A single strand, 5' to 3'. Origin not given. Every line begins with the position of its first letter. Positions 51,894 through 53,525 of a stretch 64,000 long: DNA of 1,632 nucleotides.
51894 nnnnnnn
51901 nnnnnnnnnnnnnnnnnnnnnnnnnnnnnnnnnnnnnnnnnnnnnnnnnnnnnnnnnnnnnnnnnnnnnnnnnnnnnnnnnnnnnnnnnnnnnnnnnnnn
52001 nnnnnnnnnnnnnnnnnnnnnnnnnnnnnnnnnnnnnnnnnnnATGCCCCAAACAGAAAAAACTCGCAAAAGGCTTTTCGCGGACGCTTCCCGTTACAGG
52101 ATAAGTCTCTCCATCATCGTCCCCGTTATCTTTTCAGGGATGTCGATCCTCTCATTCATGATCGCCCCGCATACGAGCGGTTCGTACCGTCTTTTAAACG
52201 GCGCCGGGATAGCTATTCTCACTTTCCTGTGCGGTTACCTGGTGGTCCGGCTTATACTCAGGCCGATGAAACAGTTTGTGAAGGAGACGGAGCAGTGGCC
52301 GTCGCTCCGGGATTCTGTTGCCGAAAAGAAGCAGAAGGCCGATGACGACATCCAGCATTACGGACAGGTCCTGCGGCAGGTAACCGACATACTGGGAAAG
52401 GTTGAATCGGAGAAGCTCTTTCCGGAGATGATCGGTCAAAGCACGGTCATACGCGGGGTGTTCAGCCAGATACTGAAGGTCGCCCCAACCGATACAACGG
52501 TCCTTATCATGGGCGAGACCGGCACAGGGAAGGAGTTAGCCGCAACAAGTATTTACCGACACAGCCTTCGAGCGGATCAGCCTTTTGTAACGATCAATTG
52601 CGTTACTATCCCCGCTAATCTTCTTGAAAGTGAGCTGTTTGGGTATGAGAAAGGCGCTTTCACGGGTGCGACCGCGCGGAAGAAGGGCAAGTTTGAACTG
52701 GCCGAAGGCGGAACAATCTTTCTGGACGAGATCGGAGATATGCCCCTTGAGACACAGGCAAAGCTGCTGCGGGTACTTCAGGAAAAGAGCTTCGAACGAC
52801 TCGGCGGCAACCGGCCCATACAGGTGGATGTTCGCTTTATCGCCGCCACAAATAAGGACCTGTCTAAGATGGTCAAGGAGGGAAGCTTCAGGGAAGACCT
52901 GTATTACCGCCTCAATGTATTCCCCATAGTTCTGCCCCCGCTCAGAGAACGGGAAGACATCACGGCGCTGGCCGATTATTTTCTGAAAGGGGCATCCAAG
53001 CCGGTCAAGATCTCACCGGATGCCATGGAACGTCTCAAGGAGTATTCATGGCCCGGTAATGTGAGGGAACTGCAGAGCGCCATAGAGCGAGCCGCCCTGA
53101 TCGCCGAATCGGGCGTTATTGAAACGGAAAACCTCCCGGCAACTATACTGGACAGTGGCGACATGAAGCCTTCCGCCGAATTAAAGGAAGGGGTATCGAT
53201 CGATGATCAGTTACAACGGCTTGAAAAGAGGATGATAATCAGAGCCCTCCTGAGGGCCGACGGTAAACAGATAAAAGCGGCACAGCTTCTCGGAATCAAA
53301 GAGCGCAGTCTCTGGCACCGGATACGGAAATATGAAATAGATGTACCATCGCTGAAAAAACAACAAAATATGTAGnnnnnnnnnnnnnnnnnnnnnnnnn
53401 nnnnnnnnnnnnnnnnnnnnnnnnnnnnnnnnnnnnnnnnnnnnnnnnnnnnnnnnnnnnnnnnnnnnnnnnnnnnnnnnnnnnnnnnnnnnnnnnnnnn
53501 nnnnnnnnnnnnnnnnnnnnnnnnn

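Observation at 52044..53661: One-component membrane-anchored sigma-54 activator in place of PilS/PilR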

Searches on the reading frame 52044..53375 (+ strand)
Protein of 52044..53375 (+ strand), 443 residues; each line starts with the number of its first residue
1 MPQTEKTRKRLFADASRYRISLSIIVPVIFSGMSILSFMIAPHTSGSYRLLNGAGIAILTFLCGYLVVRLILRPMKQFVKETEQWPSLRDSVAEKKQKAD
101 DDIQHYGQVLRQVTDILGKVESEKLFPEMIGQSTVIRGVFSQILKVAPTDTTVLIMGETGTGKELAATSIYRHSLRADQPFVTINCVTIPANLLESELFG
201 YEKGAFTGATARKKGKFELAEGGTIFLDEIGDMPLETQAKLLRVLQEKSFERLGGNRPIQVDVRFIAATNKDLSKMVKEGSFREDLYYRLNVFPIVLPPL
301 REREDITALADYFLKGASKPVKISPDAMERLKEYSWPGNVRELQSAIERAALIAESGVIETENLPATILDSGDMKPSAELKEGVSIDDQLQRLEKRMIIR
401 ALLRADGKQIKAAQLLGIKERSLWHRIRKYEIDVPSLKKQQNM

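Call 4: search_protein_families(library=pfam, proteins=[window:52044-53375:+], max_evalue=0.01)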
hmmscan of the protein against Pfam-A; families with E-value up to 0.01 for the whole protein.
window:52044-53375:+ (443 aa): 7 families
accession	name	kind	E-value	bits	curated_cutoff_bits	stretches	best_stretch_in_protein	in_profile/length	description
PF00158.32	Sigma54_activat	-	3.6e-74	248.5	20.2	1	129-295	1-167/168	Sigma-54 interaction domain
PF25601.1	AAA_lid_14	-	2.4e-21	75.8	27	1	303-376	4-82/87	AAA+ ATPase lid domain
PF14532.12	Sigma54_activ_2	-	3.8e-21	76.2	25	1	130-300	1-138/138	Sigma-54 interaction domain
PF02954.25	HTH_8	-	1.5e-09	37.8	22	1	390-430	2-42/42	Bacterial regulatory protein, Fis family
PF07728.20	AAA_5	-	2.7e-08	34.4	22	1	153-272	2-124/139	AAA domain (dynein-related subfamily)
PF00004.35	AAA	-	0.00015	22.6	21.2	1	153-271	1-110/131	ATPase family associated with various cellular activities (AAA)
PF07724.20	AAA_2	-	0.0095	16.4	27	0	152-279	5-133/166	AAA domain (Cdc48 subfamily)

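Call 8: find_homologous_proteins(query=window:52044-53375:+, max_evalue=1e-20)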
Query window:52044-53375:+ (443 aa): 8000 proteins with E <= 1e-20 among 8000 candidates; the best 120 are listed.
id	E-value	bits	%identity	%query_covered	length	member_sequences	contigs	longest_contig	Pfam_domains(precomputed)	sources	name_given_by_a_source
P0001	1.2e-265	899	100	93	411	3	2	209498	PF00158.33,PF25601.2,PF02954.26,PF14532.13,PF07728.21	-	-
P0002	5.0e-252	854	86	100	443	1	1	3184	PF00158.33,PF25601.2,PF02954.26,PF14532.13,PF07728.21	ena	-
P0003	2.7e-234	796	82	100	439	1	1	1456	PF00158.33,PF25601.2,PF02954.26,PF00004.36,PF14532.13,PF07728.21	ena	-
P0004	3.7e-215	733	76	100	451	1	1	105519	PF00158.33,PF25601.2,PF02954.26,PF14532.13,PF07728.21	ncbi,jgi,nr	ncbi:MAG: sigma 54-interacting transcriptional regulator [Deltaproteobacteria bacterium]|nr:sigma 54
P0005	4.9e-207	706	73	100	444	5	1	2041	PF00158.33,PF25601.2,PF02954.26,PF00004.36,PF14532.13,PF07728.21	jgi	-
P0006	1.5e-206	704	71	100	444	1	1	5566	PF00158.33,PF25601.2,PF02954.26,PF00004.36,PF14532.13,PF07728.21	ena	-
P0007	7.5e-206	702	71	100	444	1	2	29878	PF00158.33,PF25601.2,PF02954.26,PF00004.36,PF14532.13,PF07728.21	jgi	-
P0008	3.2e-192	657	69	100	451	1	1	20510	PF00158.33,PF25601.2,PF02954.26,PF00004.36,PF14532.13,PF07728.21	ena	-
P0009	4.4e-191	654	69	98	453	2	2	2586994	PF00158.33,PF25601.2,PF02954.26,PF00004.36,PF14532.13,PF07728.21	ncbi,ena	-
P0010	2.9e-184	631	69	92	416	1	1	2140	PF00158.33,PF25601.2,PF02954.26,PF14532.13,PF07728.21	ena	-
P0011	3.8e-181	621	64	100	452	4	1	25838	PF00158.33,PF25601.2,PF02954.26,PF14532.13,PF07728.21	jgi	-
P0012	4.7e-162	558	60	97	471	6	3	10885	PF00158.33,PF25601.2,PF02954.26,PF14532.13,PF07728.21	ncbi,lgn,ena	-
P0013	3.1e-160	552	59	96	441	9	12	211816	PF00158.33,PF25601.2,PF02954.26,PF14532.13,PF07728.21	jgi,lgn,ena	-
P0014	7.5e-159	547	60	95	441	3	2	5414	PF00158.33,PF25601.2,PF02954.26,PF14532.13,PF07728.21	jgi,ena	-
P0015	3.9e-158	545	59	95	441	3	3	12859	PF00158.33,PF25601.2,PF02954.26,PF14532.13,PF07728.21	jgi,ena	jgi:transcriptional regulator with PAS, ATPase and Fis domain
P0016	1.0e-157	544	60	95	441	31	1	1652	PF00158.33,PF25601.2,PF02954.26,PF14532.13,PF07728.21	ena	-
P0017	1.1e-157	543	61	96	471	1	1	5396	PF00158.33,PF25601.2,PF02954.26,PF14532.13,PF07728.21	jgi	jgi:transcriptional regulator with GAF, ATPase, and Fis domain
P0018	1.9e-157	543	59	96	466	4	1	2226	PF00158.33,PF25601.2,PF02954.26,PF14532.13,PF07728.21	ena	-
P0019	2.0e-157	543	59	98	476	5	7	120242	PF00158.33,PF25601.2,PF02954.26,PF14532.13,PF07728.21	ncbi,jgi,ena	-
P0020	2.4e-156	539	57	98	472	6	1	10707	PF00158.33,PF25601.2,PF02954.26,PF14532.13,PF07728.21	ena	-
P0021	2.6e-156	539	58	99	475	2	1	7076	PF00158.33,PF25601.2,PF02954.26,PF14532.13,PF07728.21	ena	-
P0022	7.5e-156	537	59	97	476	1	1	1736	PF00158.33,PF25601.2,PF02954.26,PF14532.13,PF07728.21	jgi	-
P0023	1.3e-155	537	59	97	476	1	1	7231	PF00158.33,PF25601.2,PF02954.26,PF14532.13,PF07728.21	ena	-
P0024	1.4e-155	537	60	96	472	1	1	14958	PF00158.33,PF25601.2,PF02954.26,PF14532.13,PF07728.21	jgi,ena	-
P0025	3.0e-155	535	60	96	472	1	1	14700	PF00158.33,PF25601.2,PF02954.26,PF14532.13,PF07728.21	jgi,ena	-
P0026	8.7e-155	534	58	96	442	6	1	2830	PF00158.33,PF25601.2,PF02954.26,PF14532.13,PF07728.21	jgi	jgi:transcriptional regulator with PAS, ATPase and Fis domain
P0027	1.5e-154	533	63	87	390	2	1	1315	PF00158.33,PF25601.2,PF02954.26,PF14532.13,PF07728.21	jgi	jgi:transcriptional regulator with PAS, ATPase and Fis domain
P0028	1.5e-154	533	58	97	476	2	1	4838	PF00158.33,PF25601.2,PF02954.26,PF14532.13,PF07728.21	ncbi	-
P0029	2.0e-154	533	57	95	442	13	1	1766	PF00158.33,PF25601.2,PF02954.26,PF14532.13,PF07728.21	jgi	jgi:transcriptional regulator with PAS, ATPase and Fis domain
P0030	2.7e-154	532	59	95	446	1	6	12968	PF00158.33,PF25601.2,PF02954.26,PF14532.13,PF07728.21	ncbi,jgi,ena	-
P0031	3.5e-154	532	58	99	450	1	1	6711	PF00158.33,PF25601.2,PF02954.26,PF00004.36,PF14532.13,PF07728.21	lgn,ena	-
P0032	3.8e-154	532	58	99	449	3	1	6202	PF00158.33,PF25601.2,PF02954.26,PF00004.36,PF14532.13,PF07728.21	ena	-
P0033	4.2e-154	532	57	99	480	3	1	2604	PF00158.33,PF25601.2,PF02954.26,PF14532.13,PF07728.21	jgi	jgi:transcriptional regulator with GAF, ATPase, and Fis domain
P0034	8.2e-154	531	59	96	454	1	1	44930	PF00158.33,PF25601.2,PF02954.26,PF14532.13,PF07728.21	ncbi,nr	ncbi:MAG: sigma-54-dependent Fis family transcriptional regulator [Deltaproteobacteria bacterium]|nr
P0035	1.2e-153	530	57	96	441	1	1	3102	PF00158.33,PF25601.2,PF02954.26,PF14532.13,PF07728.21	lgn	-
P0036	2.4e-153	529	57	97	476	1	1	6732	PF00158.33,PF25601.2,PF02954.26,PF14532.13,PF07728.21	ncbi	-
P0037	3.2e-153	529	56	99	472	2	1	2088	PF00158.33,PF25601.2,PF02954.26,PF07726.18,PF14532.13,PF07728.21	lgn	-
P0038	4.7e-153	528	55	99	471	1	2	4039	PF00158.33,PF25601.2,PF02954.26,PF14532.13,PF07728.21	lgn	-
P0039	5.1e-153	528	58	96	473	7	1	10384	PF00158.33,PF25601.2,PF02954.26,PF14532.13,PF07728.21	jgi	jgi:transcriptional regulator with GAF, ATPase, and Fis domain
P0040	7.8e-153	528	58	96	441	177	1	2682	PF00158.33,PF25601.2,PF02954.26,PF14532.13,PF07728.21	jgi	-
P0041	1.1e-152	527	57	96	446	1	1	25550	PF00158.33,PF25601.2,PF02954.26,PF14532.13,PF07728.21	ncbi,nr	ncbi:MAG: sigma-54-dependent Fis family transcriptional regulator [Deltaproteobacteria bacterium]|nr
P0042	1.8e-152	526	58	96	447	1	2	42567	PF00158.33,PF25601.2,PF02954.26,PF14532.13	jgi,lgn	jgi:transcriptional regulator with GAF, ATPase, and Fis domain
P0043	2.4e-152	526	58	96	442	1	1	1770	PF00158.33,PF25601.2,PF02954.26,PF14532.13,PF07728.21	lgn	-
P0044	2.5e-152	526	56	96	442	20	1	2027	PF00158.33,PF25601.2,PF02954.26,PF14532.13,PF07728.21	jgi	jgi:transcriptional regulator with PAS, ATPase and Fis domain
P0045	4.3e-152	525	56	97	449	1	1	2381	PF00158.33,PF25601.2,PF02954.26,PF14532.13,PF07728.21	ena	-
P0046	4.7e-152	525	57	98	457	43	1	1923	PF00158.33,PF25601.2,PF02954.26,PF14532.13,PF07728.21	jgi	-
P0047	8.6e-152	524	59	94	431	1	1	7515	PF00158.33,PF25601.2,PF02954.26,PF14532.13,PF07728.21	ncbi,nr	ncbi:MAG TPA: sigma-54 dependent transcriptional regulator, partial [Syntrophales bacterium]|nr:sigm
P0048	2.2e-151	523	57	96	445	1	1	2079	PF00158.33,PF25601.2,PF02954.26,PF14532.13,PF07728.21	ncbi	-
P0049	2.8e-151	522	58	97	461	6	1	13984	PF00158.33,PF25601.2,PF02954.26,PF14532.13,PF07728.21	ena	-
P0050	2.9e-151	522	57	98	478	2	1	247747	PF00158.33,PF25601.2,PF02954.26,PF14532.13,PF07728.21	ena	-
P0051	3.1e-151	522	57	96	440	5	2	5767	PF00158.33,PF25601.2,PF02954.26,PF14532.13,PF07728.21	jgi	-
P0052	6.5e-151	521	58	96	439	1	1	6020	PF00158.33,PF25601.2,PF02954.26,PF14532.13,PF07728.21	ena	-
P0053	7.1e-151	521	57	96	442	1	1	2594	PF00158.33,PF25601.2,PF02954.26,PF14532.13,PF07728.21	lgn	-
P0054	8.0e-151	521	58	96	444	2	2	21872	PF00158.33,PF25601.2,PF02954.26,PF14532.13,PF07728.21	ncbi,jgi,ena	-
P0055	1.1e-150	520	57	96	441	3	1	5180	PF00158.33,PF25601.2,PF02954.26,PF14532.13,PF07728.21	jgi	jgi:transcriptional regulator with PAS, ATPase and Fis domain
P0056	1.7e-150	520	58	95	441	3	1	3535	PF00158.33,PF25601.2,PF02954.26,PF14532.13,PF07728.21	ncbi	-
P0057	2.4e-150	519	55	99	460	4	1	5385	PF00158.33,PF25601.2,PF02954.26,PF14532.13,PF07728.21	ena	-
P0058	2.6e-150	519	56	98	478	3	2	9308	PF00158.33,PF25601.2,PF02954.26,PF14532.13,PF07728.21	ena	-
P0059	5.9e-150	518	57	97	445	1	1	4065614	PF00158.33,PF25601.2,PF02954.26,PF14532.13,PF07728.21,PF13191.13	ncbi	ncbi:MAG: sigma-54 interaction domain-containing protein [Syntrophales bacterium]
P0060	6.8e-150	518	57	96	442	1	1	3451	PF00158.33,PF25601.2,PF02954.26,PF14532.13,PF07728.21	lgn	-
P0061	1.8e-149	516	57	95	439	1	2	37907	PF00158.33,PF25601.2,PF02954.26,PF14532.13,PF07728.21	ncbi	-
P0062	2.8e-149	516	58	96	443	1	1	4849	PF00158.33,PF25601.2,PF02954.26,PF00004.36,PF14532.13,PF07728.21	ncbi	-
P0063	3.0e-149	516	57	96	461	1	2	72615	PF00158.33,PF25601.2,PF02954.26,PF00004.36,PF14532.13,PF07728.21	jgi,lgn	jgi:transcriptional regulator with GAF, ATPase, and Fis domain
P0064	4.0e-149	515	57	97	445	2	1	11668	PF00158.33,PF25601.2,PF02954.26,PF00004.36,PF14532.13,PF07728.21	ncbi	-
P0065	4.3e-149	515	56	99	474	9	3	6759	PF00158.33,PF25601.2,PF02954.26,PF14532.13,PF07728.21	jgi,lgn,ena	-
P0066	4.9e-149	515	57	96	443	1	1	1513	PF00158.33,PF25601.2,PF02954.26,PF14532.13,PF07728.21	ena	-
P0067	4.9e-149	515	57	95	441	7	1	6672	PF00158.33,PF25601.2,PF02954.26,PF14532.13,PF07728.21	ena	-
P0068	9.5e-149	514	55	92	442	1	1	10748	PF00158.33,PF25601.2,PF02954.26,PF14532.13,PF07728.21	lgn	-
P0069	1.3e-148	514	56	96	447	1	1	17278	PF00158.33,PF25601.2,PF02954.26,PF14532.13,PF07728.21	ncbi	ncbi:sigma-54 interaction domain-containing protein [Thermodesulfobacteriota bacterium]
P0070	1.5e-148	513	56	96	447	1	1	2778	PF00158.33,PF25601.2,PF02954.26,PF14532.13,PF07728.21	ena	-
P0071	1.5e-148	513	62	87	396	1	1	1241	PF00158.33,PF25601.2,PF02954.26,PF14532.13,PF07728.21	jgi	jgi:transcriptional regulator with GAF, ATPase, and Fis domain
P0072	2.3e-148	513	56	96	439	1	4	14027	PF00158.33,PF25601.2,PF02954.26,PF14532.13,PF07728.21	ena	-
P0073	2.6e-148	513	57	96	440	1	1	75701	PF00158.33,PF25601.2,PF02954.26,PF14532.13,PF07728.21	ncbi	ncbi:sigma-54 interaction domain-containing protein [Thermodesulfobacteriota bacterium]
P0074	2.9e-148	512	55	99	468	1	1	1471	PF00158.33,PF07724.21,PF25601.2,PF02954.26,PF00004.36,PF14532.13,PF07728.21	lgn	-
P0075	3.2e-148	512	57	96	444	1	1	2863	PF00158.33,PF25601.2,PF02954.26,PF14532.13,PF07728.21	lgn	-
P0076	3.2e-148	512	56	96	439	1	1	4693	PF00158.33,PF25601.2,PF02954.26,PF14532.13,PF07728.21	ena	-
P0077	3.7e-148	512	58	96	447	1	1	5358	PF00158.33,PF25601.2,PF02954.26,PF14532.13,PF07728.21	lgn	-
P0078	4.2e-148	512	56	96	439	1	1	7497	PF00158.33,PF25601.2,PF02954.26,PF14532.13,PF07728.21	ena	-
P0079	7.0e-148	511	56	95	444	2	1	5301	PF00158.33,PF25601.2,PF02954.26,PF14532.13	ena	-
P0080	7.1e-148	511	57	94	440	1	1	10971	PF00158.33,PF25601.2,PF02954.26,PF14532.13,PF07728.21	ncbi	ncbi:sigma-54 interaction domain-containing protein, partial [Thermodesulfobacteriota bacterium]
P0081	1.4e-147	510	58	95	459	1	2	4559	PF00158.33,PF25601.2,PF02954.26,PF14532.13,PF07728.21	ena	-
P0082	2.0e-147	510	55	95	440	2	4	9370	PF00158.33,PF25601.2,PF02954.26,PF14532.13,PF07728.21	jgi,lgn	-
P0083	2.8e-147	509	55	98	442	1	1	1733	PF00158.33,PF25601.2,PF02954.26,PF14532.13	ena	-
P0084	3.5e-147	509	54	96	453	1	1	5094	PF00158.33,PF25601.2,PF02954.26,PF14532.13,PF07728.21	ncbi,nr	ncbi:MAG: sigma-54-dependent Fis family transcriptional regulator [Deltaproteobacteria bacterium]|nr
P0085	3.7e-147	509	57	98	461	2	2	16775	PF00158.33,PF25601.2,PF02954.26,PF14532.13,PF07728.21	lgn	-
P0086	3.9e-147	509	56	96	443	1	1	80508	PF00158.33,PF25601.2,PF02954.26,PF14532.13,PF07728.21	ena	-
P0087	4.7e-147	509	61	88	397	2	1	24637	PF00158.33,PF25601.2,PF02954.26,PF14532.13,PF07728.21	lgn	-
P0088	5.3e-147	508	54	96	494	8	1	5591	PF00158.33,PF25601.2,PF02954.26,PF00004.36,PF14532.13,PF07728.21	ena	-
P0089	5.3e-147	508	58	95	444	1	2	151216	PF00158.33,PF25601.2,PF02954.26,PF00004.36,PF14532.13,PF07728.21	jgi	jgi:transcriptional regulator with GAF, ATPase, and Fis domain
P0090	5.9e-147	508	56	96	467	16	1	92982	PF00158.33,PF25601.2,PF02954.26,PF00004.36,PF14532.13,PF07728.21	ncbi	-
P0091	7.0e-147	508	58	97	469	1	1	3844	PF00158.33,PF25601.2,PF02954.26,PF14532.13,PF07728.21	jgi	jgi:transcriptional regulator with GAF, ATPase, and Fis domain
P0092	7.1e-147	508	54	96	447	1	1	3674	PF00158.33,PF25601.2,PF02954.26,PF00004.36,PF14532.13,PF07728.21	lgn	-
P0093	8.3e-147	508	52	95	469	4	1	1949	PF00158.33,PF25601.2,PF02954.26,PF14532.13,PF07728.21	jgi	jgi:transcriptional regulator with PAS, ATPase and Fis domain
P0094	8.6e-147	508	58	96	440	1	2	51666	PF00158.33,PF25601.2,PF02954.26,PF14532.13,PF07728.21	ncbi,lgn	-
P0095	9.0e-147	508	56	96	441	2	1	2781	PF00158.33,PF25601.2,PF02954.26,PF14532.13,PF07728.21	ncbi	-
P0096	1.0e-146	507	60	88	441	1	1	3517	PF00158.33,PF25601.2,PF02954.26,PF00004.36,PF14532.13,PF07728.21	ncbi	-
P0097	1.6e-146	507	56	97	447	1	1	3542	PF00158.33,PF25601.2,PF02954.26,PF00004.36,PF14532.13,PF07728.21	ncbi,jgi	jgi:transcriptional regulator with GAF, ATPase, and Fis domain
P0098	2.6e-146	506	56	96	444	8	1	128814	PF00158.33,PF25601.2,PF02954.26,PF00004.36,PF14532.13,PF07728.21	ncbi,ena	-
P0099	2.6e-146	506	57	95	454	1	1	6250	PF00158.33,PF25601.2,PF02954.26,PF00004.36,PF14532.13,PF07728.21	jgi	-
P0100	2.8e-146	506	56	95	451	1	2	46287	PF00158.33,PF25601.2,PF02954.26,PF00004.36,PF14532.13,PF07728.21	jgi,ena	-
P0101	2.9e-146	506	57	94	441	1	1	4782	PF00158.33,PF25601.2,PF02954.26,PF14532.13,PF07728.21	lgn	-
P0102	2.9e-146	506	58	88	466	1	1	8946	PF00158.33,PF25601.2,PF02954.26,PF14532.13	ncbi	-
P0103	4.1e-146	505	57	96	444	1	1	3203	PF00158.33,PF25601.2,PF02954.26,PF00004.36,PF14532.13,PF07728.21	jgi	jgi:transcriptional regulator with GAF, ATPase, and Fis domain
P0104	4.5e-146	505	57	96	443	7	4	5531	PF00158.33,PF25601.2,PF02954.26,PF00004.36,PF14532.13,PF07728.21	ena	-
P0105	7.8e-146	504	56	96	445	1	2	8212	PF00158.33,PF25601.2,PF02954.26,PF14532.13,PF07728.21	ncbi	-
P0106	1.1e-145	504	56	96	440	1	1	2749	PF00158.33,PF25601.2,PF02954.26,PF14532.13,PF07728.21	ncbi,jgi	jgi:transcriptional regulator with PAS, ATPase and Fis domain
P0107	1.1e-145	504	56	96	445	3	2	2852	PF00158.33,PF25601.2,PF02954.26,PF00004.36,PF14532.13,PF07728.21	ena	-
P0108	1.1e-145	504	54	95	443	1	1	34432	PF00158.33,PF25601.2,PF02954.26,PF14532.13,PF07728.21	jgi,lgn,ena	-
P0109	1.1e-145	504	56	95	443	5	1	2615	PF00158.33,PF25601.2,PF02954.26,PF00004.36,PF14532.13,PF07728.21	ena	-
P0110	1.4e-145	504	54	95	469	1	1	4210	PF00158.33,PF25601.2,PF02954.26,PF14532.13,PF07728.21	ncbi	-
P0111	1.6e-145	503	55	96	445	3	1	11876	PF00158.33,PF25601.2,PF02954.26,PF14532.13,PF07728.21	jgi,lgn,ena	-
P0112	1.8e-145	503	53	95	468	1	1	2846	PF00158.33,PF25601.2,PF02954.26,PF14532.13,PF07728.21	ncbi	-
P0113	1.9e-145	503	54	95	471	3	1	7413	PF00158.33,PF25601.2,PF02954.26,PF14532.13,PF07728.21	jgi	-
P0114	1.9e-145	503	55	96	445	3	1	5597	PF00158.33,PF25601.2,PF02954.26,PF14532.13,PF07728.21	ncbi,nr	ncbi:MAG TPA: sigma-54 dependent transcriptional regulator [Desulfatiglandales bacterium]|nr:sigma-5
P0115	2.0e-145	503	55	95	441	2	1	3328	PF00158.33,PF25601.2,PF02954.26,PF14532.13,PF07728.21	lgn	-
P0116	2.6e-145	503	56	96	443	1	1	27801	PF00158.33,PF25601.2,PF02954.26,PF14532.13,PF07728.21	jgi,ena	-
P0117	3.1e-145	503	57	96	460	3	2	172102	PF00158.33,PF25601.2,PF02954.26,PF14532.13,PF07728.21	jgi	jgi:transcriptional regulator with GAF, ATPase, and Fis domain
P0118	4.6e-145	502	55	95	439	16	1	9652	PF00158.33,PF25601.2,PF02954.26,PF14532.13,PF07728.21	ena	-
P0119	5.2e-145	502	57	95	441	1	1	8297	PF00158.33,PF25601.2,PF02954.26,PF00004.36,PF14532.13,PF07728.21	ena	-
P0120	5.3e-145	502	55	96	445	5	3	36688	PF00158.33,PF07724.21,PF25601.2,PF02954.26,PF14532.13,PF07728.21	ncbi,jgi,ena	-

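Call 11: search_protein_families(library=ncbifam, proteins=[window:52044-53375:+], max_evalue=0.001)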
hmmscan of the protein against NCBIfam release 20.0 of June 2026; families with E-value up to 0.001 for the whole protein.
window:52044-53375:+ (443 aa): 28 families (the best 25 are shown)
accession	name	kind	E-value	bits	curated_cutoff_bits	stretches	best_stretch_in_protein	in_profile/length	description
TIGR01817.1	nifA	equivalog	1.4e-110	370.6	528.85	1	116-436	185-533/534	nif-specific transcriptional activator NifA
NF041552.1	TF_PrdR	equivalog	6.6e-110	368.1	795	1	119-431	260-577/577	sigma-54 dependent transcriptional regulator PrdR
NF008469.0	PRK11361.1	equivalog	4.8e-102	342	714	1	130-433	146-457/461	acetoacetate metabolism transcriptional regulator AtoC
NF003451.0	PRK05022.1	equivalog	2.1e-100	336.9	476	1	125-429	188-507/512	nitric oxide reductase transcriptional regulator NorR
NF038308.1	RNA_repair_RtcR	equivalog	5.6e-100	335.7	650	1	95-433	149-519/530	RNA repair transcriptional activator RtcR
TIGR01818.1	ntrC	equivalog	1.3e-99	334.1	558.6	1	126-428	133-461/463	nitrogen regulation protein NR(I)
TIGR02915.1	PEP_resp_reg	equivalog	3.5e-99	332.6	502.6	1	122-432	134-444/445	PEP-CTERM-box response regulator transcription factor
NF011958.0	PRK15429.1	equivalog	1.1e-93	315.1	830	1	113-436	367-690/692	formate hydrogenlyase transcriptional activator FlhA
NF050807.1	TransRegFlbDCaul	equivalog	7e-91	305.3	750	1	128-432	119-440/454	sigma-54-dependent transcriptional regulator FlbD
NF049963.1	RespRegFlgRCampy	domain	2.5e-86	290.2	750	1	125-432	132-429/429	fla regulon two-component system response regulator FlgR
TIGR02329.1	propionate_PrpR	equivalog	2.9e-86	290.2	499.2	1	124-428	209-525/526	propionate catabolism operon regulatory protein PrpR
TIGR02974.1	phageshock_pspF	equivalog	4.8e-84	282.4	443.55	1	129-354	1-233/336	phage shock protein operon transcriptional activator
NF007689.0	PRK10365.1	equivalog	1.9e-82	277.4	760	1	128-426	140-438/441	sigma-54-dependent response regulator transcription factor ZraR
NF011953.0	PRK15424.1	equivalog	1.6e-81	274.6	703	1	124-430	216-534/538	propionate catabolism operon regulatory protein PrpR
NF041906.1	V4R_TF_MobR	exception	2e-81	274.1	999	1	116-430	221-544/544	phenol degradation transcriptional regulator MobR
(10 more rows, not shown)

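Call 13: find_encoding_contigs(protein=P0009, flank=8000, max_places=2)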
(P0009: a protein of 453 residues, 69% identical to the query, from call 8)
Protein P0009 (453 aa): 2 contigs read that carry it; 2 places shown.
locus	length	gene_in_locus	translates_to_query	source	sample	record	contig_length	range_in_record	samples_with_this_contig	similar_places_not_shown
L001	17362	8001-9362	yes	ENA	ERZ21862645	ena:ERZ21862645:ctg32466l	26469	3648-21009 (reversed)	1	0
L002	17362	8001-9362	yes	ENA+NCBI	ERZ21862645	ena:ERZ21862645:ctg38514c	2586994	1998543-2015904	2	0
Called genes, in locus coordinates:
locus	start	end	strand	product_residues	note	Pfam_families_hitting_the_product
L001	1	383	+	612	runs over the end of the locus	PF11104:PilM_2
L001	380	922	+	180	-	-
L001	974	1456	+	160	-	-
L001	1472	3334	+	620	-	PF21305:type_II_gspD_N0 (weak), PF03958:Secretin_N, PF00263:Secretin, PF05036:SPOR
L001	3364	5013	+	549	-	PF01637:ATPase_2, PF13173:AAA_14 (faint), PF13401:AAA_22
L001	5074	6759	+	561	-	PF05157:MshEN, PF00437:T2SSE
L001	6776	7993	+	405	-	PF28597:T2SSF_N, PF00482:T2SSF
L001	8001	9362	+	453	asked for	PF00158:Sigma54_activat, PF14532:Sigma54_activ_2, PF00004:AAA (faint), PF07728:AAA_5, PF25601:AAA_lid_14, PF02954:HTH_8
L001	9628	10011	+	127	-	PF07963:N_methyl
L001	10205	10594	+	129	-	PF07963:N_methyl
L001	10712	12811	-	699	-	PF00515:TPR_1 (weak), PF07719:TPR_2 (weak), PF13174:TPR_6 (faint), PF13176:TPR_7 (faint), PF13181:TPR_8 (faint), PF13424:TPR_12, PF13428:TPR_14 (faint), PF14559:TPR_19 (weak), +4 more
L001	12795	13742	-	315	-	PF03706:LPG_synthase_TM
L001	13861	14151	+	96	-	-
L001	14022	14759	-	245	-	PF13489:Methyltransf_23, PF08241:Methyltransf_11, PF08242:Methyltransf_12, PF13649:Methyltransf_25 (weak)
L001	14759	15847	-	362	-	PF00534:Glycos_transf_1 (faint), PF13692:Glyco_trans_1_4, PF13524:Glyco_trans_1_2 (weak)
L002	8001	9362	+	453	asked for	PF00158:Sigma54_activat, PF14532:Sigma54_activ_2, PF00004:AAA (faint), PF07728:AAA_5, PF25601:AAA_lid_14, PF02954:HTH_8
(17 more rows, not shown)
